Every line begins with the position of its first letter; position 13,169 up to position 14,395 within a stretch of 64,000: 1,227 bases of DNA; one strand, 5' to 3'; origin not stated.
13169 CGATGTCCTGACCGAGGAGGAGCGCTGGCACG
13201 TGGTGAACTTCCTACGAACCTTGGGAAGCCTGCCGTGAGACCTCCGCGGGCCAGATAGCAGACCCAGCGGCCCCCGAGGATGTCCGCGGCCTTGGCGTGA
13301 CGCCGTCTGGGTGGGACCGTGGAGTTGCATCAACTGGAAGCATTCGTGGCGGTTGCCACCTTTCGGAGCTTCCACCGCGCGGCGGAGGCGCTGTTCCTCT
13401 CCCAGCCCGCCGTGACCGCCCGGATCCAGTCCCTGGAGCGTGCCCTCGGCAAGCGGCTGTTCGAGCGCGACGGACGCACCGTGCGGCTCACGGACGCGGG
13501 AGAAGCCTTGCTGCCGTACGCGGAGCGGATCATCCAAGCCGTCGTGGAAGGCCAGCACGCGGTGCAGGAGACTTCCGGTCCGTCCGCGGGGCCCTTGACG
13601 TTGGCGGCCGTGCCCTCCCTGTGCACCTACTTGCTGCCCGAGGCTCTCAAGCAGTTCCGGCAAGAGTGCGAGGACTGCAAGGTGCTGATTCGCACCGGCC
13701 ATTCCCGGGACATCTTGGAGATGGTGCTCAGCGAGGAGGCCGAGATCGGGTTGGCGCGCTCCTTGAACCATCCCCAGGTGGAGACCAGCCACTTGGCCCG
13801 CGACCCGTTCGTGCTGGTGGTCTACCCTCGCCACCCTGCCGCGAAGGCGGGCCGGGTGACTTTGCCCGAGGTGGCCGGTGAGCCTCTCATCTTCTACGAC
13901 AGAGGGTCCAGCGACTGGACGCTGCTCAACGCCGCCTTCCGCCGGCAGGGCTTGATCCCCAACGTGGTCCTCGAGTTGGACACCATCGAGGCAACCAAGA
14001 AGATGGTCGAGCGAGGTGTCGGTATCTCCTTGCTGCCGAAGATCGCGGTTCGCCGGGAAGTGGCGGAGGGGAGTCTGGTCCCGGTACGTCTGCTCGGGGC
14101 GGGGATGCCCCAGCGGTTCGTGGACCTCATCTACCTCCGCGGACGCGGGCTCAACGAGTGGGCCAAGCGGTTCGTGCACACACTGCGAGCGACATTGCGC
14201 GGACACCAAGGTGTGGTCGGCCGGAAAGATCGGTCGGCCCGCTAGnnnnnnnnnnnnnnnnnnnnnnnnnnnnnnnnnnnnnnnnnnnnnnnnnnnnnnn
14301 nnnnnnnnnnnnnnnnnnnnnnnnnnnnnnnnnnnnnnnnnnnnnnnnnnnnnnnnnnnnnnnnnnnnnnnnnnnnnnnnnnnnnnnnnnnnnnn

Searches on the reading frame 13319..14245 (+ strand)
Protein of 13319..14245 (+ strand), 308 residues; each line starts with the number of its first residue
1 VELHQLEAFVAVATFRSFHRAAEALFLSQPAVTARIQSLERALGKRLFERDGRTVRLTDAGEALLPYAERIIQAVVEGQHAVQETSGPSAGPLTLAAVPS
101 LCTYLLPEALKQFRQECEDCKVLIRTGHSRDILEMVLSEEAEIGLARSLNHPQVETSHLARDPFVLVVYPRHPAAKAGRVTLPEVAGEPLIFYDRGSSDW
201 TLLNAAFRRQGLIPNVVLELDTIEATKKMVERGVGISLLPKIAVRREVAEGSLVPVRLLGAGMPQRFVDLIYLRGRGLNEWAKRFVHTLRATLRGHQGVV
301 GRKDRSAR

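Call 8: search_protein_families(library=ncbifam, proteins=[window:13319-14245:+])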
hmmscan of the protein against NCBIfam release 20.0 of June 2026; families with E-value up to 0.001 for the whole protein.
window:13319-14245:+ (308 aa): 54 families (the best 25 are shown)
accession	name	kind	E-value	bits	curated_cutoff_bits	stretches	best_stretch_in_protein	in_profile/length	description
NF040786.1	LysR_Sec_metab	equivalog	1.4e-55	188.4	250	1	1-290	1-295/298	selenium metabolism-associated LysR family transcriptional regulator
TIGR03339.1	phn_lysR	subfamily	9.4e-48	162.9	341.1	1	5-286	1-276/279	aminoethylphosphonate catabolism associated LysR family transcriptional regulator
NF008416.0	PRK11242.1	equivalog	4.9e-45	154.1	277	1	1-293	1-291/300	transcriptional regulator CynR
NF053705.1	TransRegGltCGpos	equivalog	8.8e-42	143.3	350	1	1-287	1-287/300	glutamate biosynthesis transcriptional regulator GltC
TIGR02424.1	TF_pcaQ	equivalog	6.1e-39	133.7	303.8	1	3-292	5-297/300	pca operon transcription factor PcaQ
NF040889.1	trans_reg_YeiE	equivalog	6.3e-38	130.6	480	1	2-287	4-284/288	DNA-binding transcriptional regulator YeiE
NF009327.0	PRK12684.1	subfamily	9e-38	130.2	402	1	1-247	1-251/313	CysB family HTH-type transcriptional regulator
NF045990.1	TransRegCbbRRhodb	equivalog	2.3e-36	125.4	450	1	2-263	7-271/304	LysR family regulator CbbR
NF047520.1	trans_act_CidR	equivalog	3.8e-36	124.8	415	1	1-291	1-290/292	cidABC operon transcriptional activator CidR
NF008722.0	PRK11716.1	equivalog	3.8e-35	121.3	246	1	1-245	1-247/293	HTH-type transcriptional activator IlvY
NF052633.1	LysR_TF_PsrA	exception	2.2e-33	115.5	540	1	2-278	6-281/297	L-proline-binding transcription factor PsrA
NF045775.1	acetoin_reg_AlsR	exception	4.5e-33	115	430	1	1-244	1-247/290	acetoin biosynthesis transcriptional regulator AlsR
NF008361.0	PRK11151.1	equivalog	9.7e-33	113.7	329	1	1-297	1-297/305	DNA-binding transcriptional regulator OxyR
NF047711.1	PutUtilRegPtrR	equivalog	2.3e-32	112.3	400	1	1-263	1-257/283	putrescine utilization regulator PtrR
NF008095.0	PRK10837.1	subfamily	2e-31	109.3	281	1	2-288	4-285/290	LysR family transcriptional regulator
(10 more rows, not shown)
